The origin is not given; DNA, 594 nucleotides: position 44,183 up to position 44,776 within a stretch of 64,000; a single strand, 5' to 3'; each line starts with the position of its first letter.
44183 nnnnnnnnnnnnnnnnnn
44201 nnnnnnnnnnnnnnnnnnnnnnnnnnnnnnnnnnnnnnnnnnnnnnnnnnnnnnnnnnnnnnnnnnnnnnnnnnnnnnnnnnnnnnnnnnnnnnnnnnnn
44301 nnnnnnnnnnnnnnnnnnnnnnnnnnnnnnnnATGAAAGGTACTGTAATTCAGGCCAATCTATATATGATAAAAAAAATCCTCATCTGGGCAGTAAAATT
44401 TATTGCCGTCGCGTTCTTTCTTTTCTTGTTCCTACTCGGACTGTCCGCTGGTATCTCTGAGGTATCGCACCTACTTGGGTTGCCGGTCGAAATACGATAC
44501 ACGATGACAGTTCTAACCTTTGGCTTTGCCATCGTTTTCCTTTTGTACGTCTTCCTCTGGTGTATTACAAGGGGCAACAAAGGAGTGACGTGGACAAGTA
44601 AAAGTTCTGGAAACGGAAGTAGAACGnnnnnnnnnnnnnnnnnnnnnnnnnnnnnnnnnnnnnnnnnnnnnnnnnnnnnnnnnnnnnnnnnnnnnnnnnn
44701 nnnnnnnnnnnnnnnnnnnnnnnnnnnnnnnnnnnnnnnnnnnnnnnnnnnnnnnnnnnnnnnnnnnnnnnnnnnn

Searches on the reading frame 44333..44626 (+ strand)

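Call 15: search_protein_families(library=pfam, proteins=[window:44333-44626:+], max_evalue=0.1)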
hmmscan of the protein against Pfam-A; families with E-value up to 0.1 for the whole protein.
seq(98 aa): 2 families
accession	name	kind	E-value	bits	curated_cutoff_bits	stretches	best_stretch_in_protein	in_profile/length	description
PF04976.17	DmsC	-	0.0043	17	22.3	1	8-71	133-192/275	DMSO reductase anchor subunit (DmsC)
PF00420.29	Oxidored_q2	-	0.016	15.3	26.1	1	19-82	28-82/95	NADH-ubiquinone/plastoquinone oxidoreductase chain 4L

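Call 69: search_protein_families(library=phrogs, proteins=[window:44333-44626:+], max_evalue=0.1)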
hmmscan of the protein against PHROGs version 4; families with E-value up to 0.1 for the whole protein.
seq(98 aa): 0 families

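Call 70: search_protein_families(library=padloc, proteins=[window:44333-44626:+], max_evalue=0.1)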
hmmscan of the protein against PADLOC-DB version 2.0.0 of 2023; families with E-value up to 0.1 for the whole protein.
seq(98 aa): 0 families
